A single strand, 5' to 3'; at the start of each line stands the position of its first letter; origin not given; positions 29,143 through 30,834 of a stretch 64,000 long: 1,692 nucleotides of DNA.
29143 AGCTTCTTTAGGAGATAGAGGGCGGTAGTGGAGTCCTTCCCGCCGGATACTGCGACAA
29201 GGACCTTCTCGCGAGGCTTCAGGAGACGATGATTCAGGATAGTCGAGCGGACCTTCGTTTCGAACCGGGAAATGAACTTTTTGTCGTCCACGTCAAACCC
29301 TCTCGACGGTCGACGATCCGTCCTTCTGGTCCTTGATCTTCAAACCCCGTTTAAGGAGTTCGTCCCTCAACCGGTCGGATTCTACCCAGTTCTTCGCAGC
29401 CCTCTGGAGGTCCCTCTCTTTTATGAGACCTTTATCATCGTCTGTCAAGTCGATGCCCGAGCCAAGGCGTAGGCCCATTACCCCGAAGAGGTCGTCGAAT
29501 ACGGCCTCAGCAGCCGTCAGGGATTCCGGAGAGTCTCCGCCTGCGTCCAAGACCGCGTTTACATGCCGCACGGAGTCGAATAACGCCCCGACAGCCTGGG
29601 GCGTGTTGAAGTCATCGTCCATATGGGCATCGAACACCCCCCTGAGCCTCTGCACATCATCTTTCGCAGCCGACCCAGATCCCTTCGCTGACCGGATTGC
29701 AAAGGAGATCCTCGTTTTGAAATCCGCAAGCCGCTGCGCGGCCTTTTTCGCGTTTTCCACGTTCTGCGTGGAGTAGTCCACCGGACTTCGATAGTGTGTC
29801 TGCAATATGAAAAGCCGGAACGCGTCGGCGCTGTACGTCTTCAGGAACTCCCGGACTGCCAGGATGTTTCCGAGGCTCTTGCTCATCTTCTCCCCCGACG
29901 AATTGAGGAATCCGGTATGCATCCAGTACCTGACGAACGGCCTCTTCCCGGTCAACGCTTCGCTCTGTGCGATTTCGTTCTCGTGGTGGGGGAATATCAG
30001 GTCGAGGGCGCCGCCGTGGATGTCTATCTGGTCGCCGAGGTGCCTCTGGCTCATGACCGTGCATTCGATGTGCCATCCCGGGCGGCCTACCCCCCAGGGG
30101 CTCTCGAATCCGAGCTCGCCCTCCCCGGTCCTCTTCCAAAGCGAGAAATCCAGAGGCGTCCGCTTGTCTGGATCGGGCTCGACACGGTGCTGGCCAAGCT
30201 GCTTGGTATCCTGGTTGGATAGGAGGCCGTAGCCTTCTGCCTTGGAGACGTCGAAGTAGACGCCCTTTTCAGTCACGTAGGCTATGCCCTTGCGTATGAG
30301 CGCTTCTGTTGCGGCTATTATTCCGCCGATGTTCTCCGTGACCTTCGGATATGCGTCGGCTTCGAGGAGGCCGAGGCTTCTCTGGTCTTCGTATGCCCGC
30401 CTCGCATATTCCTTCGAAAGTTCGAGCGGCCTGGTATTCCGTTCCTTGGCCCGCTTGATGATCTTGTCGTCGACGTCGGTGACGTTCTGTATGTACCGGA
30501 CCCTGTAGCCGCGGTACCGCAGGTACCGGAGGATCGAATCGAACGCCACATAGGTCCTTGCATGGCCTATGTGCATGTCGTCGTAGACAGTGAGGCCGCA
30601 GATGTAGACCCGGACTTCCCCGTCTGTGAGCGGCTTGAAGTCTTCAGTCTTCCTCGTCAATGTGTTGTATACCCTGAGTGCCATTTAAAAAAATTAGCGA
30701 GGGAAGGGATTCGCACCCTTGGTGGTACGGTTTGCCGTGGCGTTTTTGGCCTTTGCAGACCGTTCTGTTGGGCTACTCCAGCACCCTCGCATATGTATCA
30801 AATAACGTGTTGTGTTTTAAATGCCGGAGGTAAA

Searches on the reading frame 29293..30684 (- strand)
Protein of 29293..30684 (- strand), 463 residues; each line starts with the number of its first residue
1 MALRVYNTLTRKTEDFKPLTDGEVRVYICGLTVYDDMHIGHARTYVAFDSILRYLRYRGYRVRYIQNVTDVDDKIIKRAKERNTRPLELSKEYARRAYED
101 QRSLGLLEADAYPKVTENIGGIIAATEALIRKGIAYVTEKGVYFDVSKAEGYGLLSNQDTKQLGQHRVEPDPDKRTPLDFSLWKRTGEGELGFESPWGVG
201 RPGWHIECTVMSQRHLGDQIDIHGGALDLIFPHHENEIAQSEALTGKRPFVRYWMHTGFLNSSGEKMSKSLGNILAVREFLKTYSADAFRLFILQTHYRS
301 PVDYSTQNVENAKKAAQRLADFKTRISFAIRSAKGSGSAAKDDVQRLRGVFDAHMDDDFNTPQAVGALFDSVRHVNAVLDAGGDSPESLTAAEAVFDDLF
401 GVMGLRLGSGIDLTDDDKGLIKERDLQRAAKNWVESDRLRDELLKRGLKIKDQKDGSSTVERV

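Call 8: find_encoding_contigs(protein=window:29293-30684:-, flank=10000, max_places=6)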
Protein window:29293-30684:- (463 aa): no gene with exactly this product is on record in the collection.

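Call 9: search_protein_families(library=ncbifam, proteins=[window:29293-30684:-])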
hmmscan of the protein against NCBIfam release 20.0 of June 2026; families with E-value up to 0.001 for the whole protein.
window:29293-30684:- (463 aa): 21 families
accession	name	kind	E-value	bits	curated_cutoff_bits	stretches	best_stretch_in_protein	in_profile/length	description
TIGR00435.1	cysS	equivalog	1.2e-146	489.5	340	1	3-461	1-464/466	cysteine--tRNA ligase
NF011108.0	PRK14536.1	equivalog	1.5e-94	317.5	780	1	1-457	1-485/490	cysteine--tRNA ligase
TIGR03447.1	mycothiol_MshC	equivalog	7.2e-86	288.6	485.1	1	2-402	17-409/411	cysteine--1-D-myo-inosityl 2-amino-2-deoxy-alpha-D-glucopyranoside ligase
NF011107.0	PRK14534.1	equivalog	9.8e-61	206.2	744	1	1-457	1-476/481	cysteine--tRNA ligase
TIGR00398.1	metG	equivalog_domain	2.2e-17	63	336.35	2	35-150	12-128/530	methionine--tRNA ligase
NF008957.0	PRK12300.1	subfamily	5.4e-17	61.1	677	1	221-327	581-688/946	leucine--tRNA ligase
TIGR00422.1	valS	equivalog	1.2e-16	59.9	612.1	1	226-321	486-582/863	valine--tRNA ligase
NF009687.0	PRK13208.1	equivalog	1.9e-16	59.4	738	1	238-327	506-595/801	valine--tRNA ligase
NF008900.0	PRK12267.1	equivalog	5.4e-15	54.9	598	2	34-104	16-86/648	methionine--tRNA ligase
TIGR00395.1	leuS_arch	equivalog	1.7e-14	52.8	648.5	1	220-333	574-688/938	leucine--tRNA ligase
TIGR00392.1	ileS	equivalog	5.3e-13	48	621.4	1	241-318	586-663/861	isoleucine--tRNA ligase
NF001100.0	PRK00133.1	equivalog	8.1e-12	44.5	587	2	35-117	18-99/676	methionine--tRNA ligase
NF004349.1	PRK05729.1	equivalog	1.6e-11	43.2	704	1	228-319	478-570/860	valine--tRNA ligase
TIGR00396.1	leuS_bact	equivalog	2e-10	39.5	548.4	1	259-326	598-666/843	leucine--tRNA ligase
NF008863.0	PRK11893.2-5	equivalog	8.4e-10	37.8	551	1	37-106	20-90/531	methionine--tRNA ligase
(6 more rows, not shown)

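Call 10: find_homologous_proteins(query=window:29293-30684:-, max_evalue=1e-50)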
Query window:29293-30684:- (463 aa): 8000 proteins with E <= 1e-50 among 8000 candidates; the best 120 are listed.
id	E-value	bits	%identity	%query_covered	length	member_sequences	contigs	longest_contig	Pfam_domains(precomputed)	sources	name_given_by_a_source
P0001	0.0e+0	1050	100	100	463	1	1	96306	PF09334.18,PF01406.26,PF01921.25,PF00133.29,PF09190.18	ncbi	ncbi:MAG: cysteine--tRNA ligase [Candidatus Altiarchaeota archaeon]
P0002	5.1e-216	736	70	100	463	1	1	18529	PF09334.18,PF01406.26,PF01921.25,PF00133.29,PF09190.18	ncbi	-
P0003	9.7e-215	732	68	100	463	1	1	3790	PF09334.18,PF01406.26,PF23493.2,PF01921.25,PF00133.29,PF09190.18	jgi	jgi:cysteinyl-tRNA synthetase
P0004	2.9e-211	720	67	100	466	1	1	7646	PF09334.18,PF01406.26,PF01921.25,PF00133.29,PF09190.18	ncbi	ncbi:MAG: cysteine--tRNA ligase [Candidatus Altiarchaeota archaeon]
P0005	8.8e-209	712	70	98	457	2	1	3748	PF09334.18,PF01406.26,PF23493.2,PF01921.25,PF00133.29,PF09190.18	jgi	-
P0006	6.2e-208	709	67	100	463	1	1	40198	PF09334.18,PF01406.26,PF01921.25,PF00133.29,PF09190.18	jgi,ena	-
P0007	8.9e-208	709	67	100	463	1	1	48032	PF09334.18,PF01406.26,PF23493.2,PF01921.25,PF00133.29,PF09190.18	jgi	jgi:cysteinyl-tRNA synthetase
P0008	1.0e-198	679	64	100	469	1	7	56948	PF09334.18,PF01406.26,PF23493.2,PF01921.25,PF00133.29,PF09190.18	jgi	-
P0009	8.5e-196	669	62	100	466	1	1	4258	PF09334.18,PF01406.26,PF01921.25,PF00133.29,PF09190.18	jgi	jgi:cysteinyl-tRNA synthetase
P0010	5.0e-193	660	62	100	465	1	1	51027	PF09334.18,PF01406.26,PF01921.25,PF00133.29,PF09190.18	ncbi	ncbi:MAG: cysteine--tRNA ligase [Candidatus Altiarchaeota archaeon]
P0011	2.1e-192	658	62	100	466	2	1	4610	PF09334.18,PF01406.26,PF01921.25,PF00133.29,PF09190.18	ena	-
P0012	1.4e-190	652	61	100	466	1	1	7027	PF09334.18,PF01406.26,PF01921.25,PF00133.29,PF09190.18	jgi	jgi:cysteinyl-tRNA synthetase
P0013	1.7e-189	649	60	100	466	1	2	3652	PF09334.18,PF01406.26,PF23493.2,PF01921.25,PF00133.29,PF09190.18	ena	-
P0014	1.8e-189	649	61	100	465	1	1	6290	PF09334.18,PF01406.26,PF01921.25,PF00133.29,PF09190.18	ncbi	ncbi:MAG: cysteine--tRNA ligase [Candidatus Altiarchaeota archaeon]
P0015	3.8e-189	648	61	99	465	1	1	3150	PF09334.18,PF01406.26,PF01921.25,PF00133.29,PF09190.18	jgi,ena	-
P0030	2.9e-182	625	60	100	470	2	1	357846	PF09334.18,PF01406.26,PF01921.25,PF00133.29,PF09190.18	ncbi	ncbi:MAG: cysteine--tRNA ligase [Candidatus Altiarchaeota archaeon]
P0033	2.7e-179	615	62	100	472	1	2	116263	PF09334.18,PF01406.26,PF23493.2,PF01921.25,PF00133.29,PF09190.18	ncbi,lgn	-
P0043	6.7e-157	541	53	100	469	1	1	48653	PF09334.18,PF01406.26,PF01921.25,PF00133.29,PF09190.18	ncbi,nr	ncbi:Cysteine--tRNA ligase [uncultured archaeon]|nr:Cysteine--tRNA ligase [uncultured archaeon]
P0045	1.0e-148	514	71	64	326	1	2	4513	PF09334.18,PF01406.26,PF01921.25,PF00133.29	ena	-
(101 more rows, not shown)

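Call 11: find_related_loci(query=window:29293-30684:-, collection=genome_contigs, flank=6000)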
Query window:29293-30684:- (463 aa) in genome_contigs; peptide patterns used: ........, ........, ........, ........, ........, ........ (x = any residue, [..] = any of these).
600 stretches matched a pattern (row limit reached: there are more); 600 encode a relative of the query (tblastn E <= 1e-3); the best 80 are kept; 80 distinct loci.
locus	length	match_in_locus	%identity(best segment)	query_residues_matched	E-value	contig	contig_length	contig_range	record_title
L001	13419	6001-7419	45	1-458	8e-132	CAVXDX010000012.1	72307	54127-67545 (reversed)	MAG: uncultured Candidatus Micrarchaeota archaeon isolate MFD04408.bin.1.57 genome assembly, contig: contig_91388, whole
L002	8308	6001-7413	46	1-458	1e-129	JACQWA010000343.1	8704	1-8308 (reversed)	MAG: Candidatus Rokuibacteriota bacterium isolate NC_groundwater_1477_Ag_S-0.65um_67_43 S_p65_S5_coassembly_k141_4003635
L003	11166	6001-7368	44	3-456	3e-129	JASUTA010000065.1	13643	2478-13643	MAG: Clostridiales bacterium isolate DJKA99_ANT-F21_bin.21 scaffold_1554, whole genome shotgun sequence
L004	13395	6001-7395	43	1-458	3e-129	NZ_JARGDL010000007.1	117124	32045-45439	Stygiobacter electus strain 09-Me 7, whole genome shotgun sequence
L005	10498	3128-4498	45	1-457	1e-127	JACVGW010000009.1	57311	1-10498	MAG: Theionarchaea archaeon isolate SZ_28-30 SZ_28-30_NODE_11_length_57311_cov_455.902538, whole genome shotgun sequence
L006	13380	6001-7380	45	3-456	2e-127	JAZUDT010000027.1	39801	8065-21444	MAG: Acutalibacteraceae bacterium isolate T1900045308_TH20190078.MAGScoT_cleanbin_000001 SGB_6195_k141_331934, whole gen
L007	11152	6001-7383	46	1-457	1e-126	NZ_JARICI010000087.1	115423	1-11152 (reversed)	MAG: Sporosarcina sp. isolate cluster2_bin.35 k127_382564, whole genome shotgun sequence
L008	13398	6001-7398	48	1-457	9e-127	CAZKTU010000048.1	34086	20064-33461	MAG TPA_asm: uncultured Oscillochloris sp. isolate SRP242652_co2_165 genome assembly, contig: NODE_1483_length_34086_cov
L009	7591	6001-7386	46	1-456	9e-127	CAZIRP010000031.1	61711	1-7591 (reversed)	MAG TPA_asm: uncultured Caldilineaceae bacterium isolate SRP329715_co2_299 genome assembly, contig: NODE_995_length_6171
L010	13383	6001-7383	45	1-456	2e-126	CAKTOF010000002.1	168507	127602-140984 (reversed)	MAG: uncultured Oscillospiraceae bacterium isolate REFINED_METABAT215_TOP10_CONTIGS_1500_ASSEMBLY_K77_MERGED__Nepal_MoBi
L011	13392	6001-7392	43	3-461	2e-126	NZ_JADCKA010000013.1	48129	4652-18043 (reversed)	Gallibacter intestinalis strain DSM 108706 seq13, whole genome shotgun sequence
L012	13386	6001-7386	45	3-456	1e-125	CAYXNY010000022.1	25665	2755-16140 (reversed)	MAG TPA_asm: Candidatus Micrarchaeota archaeon isolate SRP231805_co4_95 genome assembly, contig: k141_433377, whole geno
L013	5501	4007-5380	45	3-456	4e-126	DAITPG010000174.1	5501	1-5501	MAG TPA_asm: Eubacteriaceae bacterium isolate CTOTU26089 NODE_12854_length_5501_cov_5.020566, whole genome shotgun seque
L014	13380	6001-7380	45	3-457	1e-125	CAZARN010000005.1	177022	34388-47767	MAG TPA_asm: uncultured Clostridium sp. isolate SRP216815_co1_318 genome assembly, contig: NODE_102_length_177022_cov_10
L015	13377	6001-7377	44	3-456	3e-125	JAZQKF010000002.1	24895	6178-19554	MAG: Acutalibacteraceae bacterium isolate T1900044615_TS20190081.MAGScoT_cleanbin_000055 SGB_841_k141_1163763, whole gen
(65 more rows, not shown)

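Call 13: find_encoding_contigs(protein=P0002, flank=4000, max_places=3)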
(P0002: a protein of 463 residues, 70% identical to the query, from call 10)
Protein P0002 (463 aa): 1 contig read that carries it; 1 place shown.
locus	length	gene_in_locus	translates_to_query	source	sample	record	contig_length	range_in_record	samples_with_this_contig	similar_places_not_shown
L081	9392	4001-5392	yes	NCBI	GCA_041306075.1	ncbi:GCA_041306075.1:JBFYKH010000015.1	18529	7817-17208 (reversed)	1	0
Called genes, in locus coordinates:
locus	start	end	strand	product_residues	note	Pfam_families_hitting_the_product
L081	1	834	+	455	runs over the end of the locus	PF00884:Sulfatase, PF01663:Phosphodiest (faint)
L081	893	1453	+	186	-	-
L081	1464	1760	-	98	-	-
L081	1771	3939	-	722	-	-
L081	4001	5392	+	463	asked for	PF01406:tRNA-synt_1e, PF01921:tRNA-synt_1f (faint), PF09334:tRNA-synt_1g (weak), PF00133:tRNA-synt_1, PF09334:tRNA-synt_1g (weak), PF09190:DALR_2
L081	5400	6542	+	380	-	PF22025:ThiI_fer, PF02926:THUMP, PF02568:ThiI, PF06508:QueC (faint)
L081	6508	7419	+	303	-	PF01171:ATP_bind_3, PF03054:tRNA_Me_trans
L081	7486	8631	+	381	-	PF00266:Aminotran_5, PF01212:Beta_elim_lyase (weak)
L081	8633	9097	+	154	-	PF01592:NifU_N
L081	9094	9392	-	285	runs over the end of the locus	PF01047:MarR (weak), PF01978:TrmB (weak), PF12802:MarR_2, PF24034:DUF7343, PF09339:HTH_IclR, PF24034:DUF7343, PF01047:MarR (weak), PF13412:HTH_24 (weak), +3 more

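Call 14: find_encoding_contigs(protein=P0006, flank=4000, max_places=3)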
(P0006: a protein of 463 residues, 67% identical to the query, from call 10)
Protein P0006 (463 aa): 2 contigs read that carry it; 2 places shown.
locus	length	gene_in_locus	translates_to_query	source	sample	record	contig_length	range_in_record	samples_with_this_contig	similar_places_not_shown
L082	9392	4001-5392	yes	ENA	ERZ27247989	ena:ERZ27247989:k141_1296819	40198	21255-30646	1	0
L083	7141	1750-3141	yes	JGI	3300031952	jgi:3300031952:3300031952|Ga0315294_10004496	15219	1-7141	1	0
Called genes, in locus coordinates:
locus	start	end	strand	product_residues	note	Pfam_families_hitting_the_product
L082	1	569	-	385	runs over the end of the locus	PF22025:ThiI_fer, PF03054:tRNA_Me_trans (faint), PF02926:THUMP, PF02568:ThiI, PF06508:QueC (faint)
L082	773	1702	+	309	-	PF00291:PALP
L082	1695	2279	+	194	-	PF00132:Hexapep (weak)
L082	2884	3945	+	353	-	PF00144:Beta-lactamase (faint), PF13354:Beta-lactamase2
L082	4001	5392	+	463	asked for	PF01406:tRNA-synt_1e, PF01921:tRNA-synt_1f (faint), PF09334:tRNA-synt_1g, PF00133:tRNA-synt_1, PF09334:tRNA-synt_1g (weak), PF09190:DALR_2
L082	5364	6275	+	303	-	PF01171:ATP_bind_3, PF03054:tRNA_Me_trans, PF06508:QueC (weak)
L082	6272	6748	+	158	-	PF24034:DUF7343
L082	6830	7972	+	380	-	PF00266:Aminotran_5, PF00155:Aminotran_1_2 (weak), PF01041:DegT_DnrJ_EryC1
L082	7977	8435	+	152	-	PF01592:NifU_N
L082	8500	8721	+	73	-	PF00403:HMA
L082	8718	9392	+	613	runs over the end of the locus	PF00403:HMA, PF13386:DsbD_2, PF13473:Cupredoxin_1 (faint)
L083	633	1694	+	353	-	PF00144:Beta-lactamase (faint), PF13354:Beta-lactamase2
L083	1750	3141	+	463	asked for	PF01406:tRNA-synt_1e, PF01921:tRNA-synt_1f (faint), PF09334:tRNA-synt_1g, PF00133:tRNA-synt_1, PF09334:tRNA-synt_1g (weak), PF09190:DALR_2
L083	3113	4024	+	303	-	PF01171:ATP_bind_3, PF03054:tRNA_Me_trans, PF06508:QueC (weak)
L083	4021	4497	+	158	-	PF24034:DUF7343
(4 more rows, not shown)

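Call 15: find_encoding_contigs(protein=P0008, flank=4000, max_places=3)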
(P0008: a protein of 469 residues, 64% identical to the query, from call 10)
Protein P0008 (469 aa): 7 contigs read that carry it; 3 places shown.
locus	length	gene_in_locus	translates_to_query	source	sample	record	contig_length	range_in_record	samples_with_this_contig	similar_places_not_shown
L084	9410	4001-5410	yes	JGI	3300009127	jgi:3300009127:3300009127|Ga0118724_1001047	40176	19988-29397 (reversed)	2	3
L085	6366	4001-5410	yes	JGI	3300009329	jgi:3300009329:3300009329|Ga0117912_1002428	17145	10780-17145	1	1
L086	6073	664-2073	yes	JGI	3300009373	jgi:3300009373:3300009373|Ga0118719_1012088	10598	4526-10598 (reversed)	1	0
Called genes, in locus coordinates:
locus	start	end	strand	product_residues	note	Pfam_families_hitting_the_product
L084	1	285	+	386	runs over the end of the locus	PF00561:Abhydrolase_1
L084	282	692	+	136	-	PF08915:tRNA-Thr_ED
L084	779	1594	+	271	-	PF01946:Thi4, PF00890:FAD_binding_2 (weak), PF01266:DAO (faint), PF01494:FAD_binding_3 (weak), PF03486:HI0933_like, PF07992:Pyr_redox_2 (weak), PF12831:FAD_oxidored, PF13450:NAD_binding_8 (weak)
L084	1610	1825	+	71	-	-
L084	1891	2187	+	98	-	PF03551:PadR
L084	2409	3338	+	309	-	PF00291:PALP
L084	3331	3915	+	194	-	PF00132:Hexapep (faint)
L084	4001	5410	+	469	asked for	PF01406:tRNA-synt_1e, PF01921:tRNA-synt_1f (faint), PF09334:tRNA-synt_1g, PF00133:tRNA-synt_1, PF09190:DALR_2, PF23493:CysS_C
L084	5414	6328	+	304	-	PF01171:ATP_bind_3, PF03054:tRNA_Me_trans, PF06508:QueC (weak), PF16503:zn-ribbon_14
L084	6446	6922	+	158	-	PF24034:DUF7343, PF12802:MarR_2 (weak)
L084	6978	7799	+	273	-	PF13462:Thioredoxin_4, PF13098:Thioredoxin_2 (faint), PF01323:DSBA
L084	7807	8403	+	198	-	PF10080:FtrD-like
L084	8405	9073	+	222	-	PF00005:ABC_tran, PF13304:AAA_21 (faint), PF02463:SMC_N (weak)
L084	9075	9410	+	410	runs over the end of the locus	PF12704:MacB_PCD, PF02687:FtsX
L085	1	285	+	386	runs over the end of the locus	PF00561:Abhydrolase_1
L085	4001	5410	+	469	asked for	PF01406:tRNA-synt_1e, PF01921:tRNA-synt_1f (faint), PF09334:tRNA-synt_1g, PF00133:tRNA-synt_1, PF09190:DALR_2, PF23493:CysS_C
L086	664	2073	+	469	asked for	PF01406:tRNA-synt_1e, PF01921:tRNA-synt_1f (faint), PF09334:tRNA-synt_1g, PF00133:tRNA-synt_1, PF09190:DALR_2, PF23493:CysS_C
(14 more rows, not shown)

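Call 26: find_encoding_contigs(protein=P0007, flank=4000, max_places=3)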
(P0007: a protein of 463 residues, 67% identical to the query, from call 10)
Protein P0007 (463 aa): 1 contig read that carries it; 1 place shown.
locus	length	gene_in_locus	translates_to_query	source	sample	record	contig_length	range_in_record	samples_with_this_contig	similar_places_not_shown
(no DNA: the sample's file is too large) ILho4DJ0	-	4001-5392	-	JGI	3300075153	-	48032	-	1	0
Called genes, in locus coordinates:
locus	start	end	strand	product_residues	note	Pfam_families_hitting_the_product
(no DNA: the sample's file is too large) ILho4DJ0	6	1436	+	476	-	-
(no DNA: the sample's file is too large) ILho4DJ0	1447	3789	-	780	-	-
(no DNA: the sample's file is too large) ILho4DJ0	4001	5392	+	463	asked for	PF01406:tRNA-synt_1e, PF01921:tRNA-synt_1f (faint), PF09334:tRNA-synt_1g, PF00133:tRNA-synt_1, PF09334:tRNA-synt_1g (weak), PF09190:DALR_2, PF23493:CysS_C (faint)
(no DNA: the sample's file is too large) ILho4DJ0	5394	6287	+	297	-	PF03054:tRNA_Me_trans, PF01171:ATP_bind_3, PF01507:PAPS_reduct (weak), PF06508:QueC (faint)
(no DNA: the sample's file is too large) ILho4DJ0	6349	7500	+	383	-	PF00266:Aminotran_5, PF01212:Beta_elim_lyase (faint), PF01041:DegT_DnrJ_EryC1 (weak)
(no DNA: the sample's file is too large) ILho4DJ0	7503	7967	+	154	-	PF01592:NifU_N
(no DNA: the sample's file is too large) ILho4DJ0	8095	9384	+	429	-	PF01071:GARS_A, PF02843:GARS_C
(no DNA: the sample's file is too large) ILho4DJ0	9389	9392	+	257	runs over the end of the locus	-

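Call 27: find_encoding_contigs(protein=P0004, flank=4000, max_places=3)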
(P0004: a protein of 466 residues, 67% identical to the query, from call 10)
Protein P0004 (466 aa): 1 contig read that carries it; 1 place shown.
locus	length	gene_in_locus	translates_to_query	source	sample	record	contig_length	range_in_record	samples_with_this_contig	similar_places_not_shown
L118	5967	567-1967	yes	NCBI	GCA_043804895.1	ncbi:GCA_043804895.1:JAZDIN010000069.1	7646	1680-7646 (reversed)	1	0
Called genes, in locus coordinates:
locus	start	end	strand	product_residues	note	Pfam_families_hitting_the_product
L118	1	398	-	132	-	?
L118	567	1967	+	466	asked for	PF01406:tRNA-synt_1e, PF01921:tRNA-synt_1f (faint), PF09334:tRNA-synt_1g, PF00133:tRNA-synt_1, PF09334:tRNA-synt_1g (weak), PF09190:DALR_2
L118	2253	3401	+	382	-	PF00266:Aminotran_5, PF01041:DegT_DnrJ_EryC1, PF01212:Beta_elim_lyase (weak)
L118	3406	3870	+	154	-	PF01592:NifU_N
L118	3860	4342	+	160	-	PF24034:DUF7343, PF12802:MarR_2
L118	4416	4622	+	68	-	PF00403:HMA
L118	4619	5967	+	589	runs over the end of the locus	PF00403:HMA, PF13386:DsbD_2, PF13473:Cupredoxin_1 (faint)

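Call 29: find_encoding_contigs(protein=P0005, flank=4000, max_places=3)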
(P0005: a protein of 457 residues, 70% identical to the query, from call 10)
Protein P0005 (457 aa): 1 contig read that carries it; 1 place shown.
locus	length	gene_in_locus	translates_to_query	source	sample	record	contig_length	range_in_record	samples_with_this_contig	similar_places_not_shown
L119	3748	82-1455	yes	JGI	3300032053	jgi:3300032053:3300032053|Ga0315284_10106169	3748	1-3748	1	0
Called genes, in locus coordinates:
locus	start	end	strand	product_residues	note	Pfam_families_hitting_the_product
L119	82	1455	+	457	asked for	PF01406:tRNA-synt_1e, PF01921:tRNA-synt_1f (faint), PF09334:tRNA-synt_1g, PF00133:tRNA-synt_1, PF09334:tRNA-synt_1g (weak), PF09190:DALR_2, PF23493:CysS_C (weak)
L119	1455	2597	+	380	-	PF22025:ThiI_fer, PF02926:THUMP, PF02568:ThiI, PF06508:QueC (faint)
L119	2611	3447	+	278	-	PF01171:ATP_bind_3, PF03054:tRNA_Me_trans, PF16503:zn-ribbon_14 (weak)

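Call 30: find_encoding_contigs(protein=P0045, flank=4000, max_places=3)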
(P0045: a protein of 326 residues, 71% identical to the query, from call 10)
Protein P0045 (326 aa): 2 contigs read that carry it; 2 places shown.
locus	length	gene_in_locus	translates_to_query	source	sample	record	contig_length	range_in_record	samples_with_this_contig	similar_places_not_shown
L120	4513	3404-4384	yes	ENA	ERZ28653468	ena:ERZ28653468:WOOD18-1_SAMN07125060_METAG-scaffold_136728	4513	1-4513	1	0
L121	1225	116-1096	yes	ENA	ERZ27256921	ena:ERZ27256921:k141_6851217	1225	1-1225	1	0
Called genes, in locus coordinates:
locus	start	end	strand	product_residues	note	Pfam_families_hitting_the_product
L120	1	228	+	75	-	?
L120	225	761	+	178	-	PF13798:PCYCGC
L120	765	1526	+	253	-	-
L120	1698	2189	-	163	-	-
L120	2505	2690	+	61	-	PF00291:PALP (weak)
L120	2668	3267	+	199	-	PF00132:Hexapep (weak)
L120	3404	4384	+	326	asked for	PF01921:tRNA-synt_1f (faint), PF01406:tRNA-synt_1e, PF09334:tRNA-synt_1g, PF00133:tRNA-synt_1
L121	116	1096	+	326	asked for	PF01921:tRNA-synt_1f (faint), PF01406:tRNA-synt_1e, PF09334:tRNA-synt_1g, PF00133:tRNA-synt_1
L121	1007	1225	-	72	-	?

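Call 48: find_encoding_contigs(protein=P0010, flank=3000, max_places=2)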
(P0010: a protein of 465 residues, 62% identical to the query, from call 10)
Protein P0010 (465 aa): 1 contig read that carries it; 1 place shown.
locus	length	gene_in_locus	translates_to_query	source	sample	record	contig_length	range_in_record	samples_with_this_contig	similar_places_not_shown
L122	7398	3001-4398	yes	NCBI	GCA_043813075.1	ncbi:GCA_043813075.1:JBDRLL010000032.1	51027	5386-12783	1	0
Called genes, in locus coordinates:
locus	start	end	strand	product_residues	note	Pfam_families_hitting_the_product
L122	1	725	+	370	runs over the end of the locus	PF00561:Abhydrolase_1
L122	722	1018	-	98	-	-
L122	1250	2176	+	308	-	PF00291:PALP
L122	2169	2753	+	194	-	PF00132:Hexapep (weak)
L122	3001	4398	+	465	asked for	PF01406:tRNA-synt_1e, PF01921:tRNA-synt_1f (faint), PF09334:tRNA-synt_1g, PF00133:tRNA-synt_1, PF09190:DALR_2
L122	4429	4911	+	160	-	PF12802:MarR_2 (weak), PF24034:DUF7343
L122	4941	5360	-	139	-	PF01638:HxlR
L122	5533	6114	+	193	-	-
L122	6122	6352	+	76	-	-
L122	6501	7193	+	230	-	PF04191:PEMT, PF04140:ICMT (weak)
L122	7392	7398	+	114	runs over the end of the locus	PF01022:HTH_5, PF12802:MarR_2 (weak), PF01978:TrmB (weak)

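Call 49: find_encoding_contigs(protein=P0030, flank=3000, max_places=2)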
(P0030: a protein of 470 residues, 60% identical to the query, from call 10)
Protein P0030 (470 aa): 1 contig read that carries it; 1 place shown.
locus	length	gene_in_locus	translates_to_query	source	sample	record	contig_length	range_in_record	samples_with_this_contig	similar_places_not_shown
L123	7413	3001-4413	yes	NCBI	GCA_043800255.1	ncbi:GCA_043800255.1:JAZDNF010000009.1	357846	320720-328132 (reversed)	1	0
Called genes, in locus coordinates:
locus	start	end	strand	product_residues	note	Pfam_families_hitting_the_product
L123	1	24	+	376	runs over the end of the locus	PF00561:Abhydrolase_1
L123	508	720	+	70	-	-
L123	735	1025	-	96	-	PF01381:HTH_3 (weak)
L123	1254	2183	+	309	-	PF00291:PALP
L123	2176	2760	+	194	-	PF00132:Hexapep (weak)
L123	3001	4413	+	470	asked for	PF01406:tRNA-synt_1e, PF01921:tRNA-synt_1f (faint), PF09334:tRNA-synt_1g, PF00133:tRNA-synt_1, PF09190:DALR_2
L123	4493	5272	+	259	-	PF00899:ThiF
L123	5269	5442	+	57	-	-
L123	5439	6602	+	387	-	PF00155:Aminotran_1_2, PF01041:DegT_DnrJ_EryC1 (weak), PF00266:Aminotran_5, PF05889:SepSecS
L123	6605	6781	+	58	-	PF02597:ThiS (weak)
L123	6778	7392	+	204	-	PF02568:ThiI, PF03054:tRNA_Me_trans (weak), PF06508:QueC (faint)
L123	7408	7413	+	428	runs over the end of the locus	PF01455:HupF_HypC, PF04055:Radical_SAM, PF06968:BATS (weak)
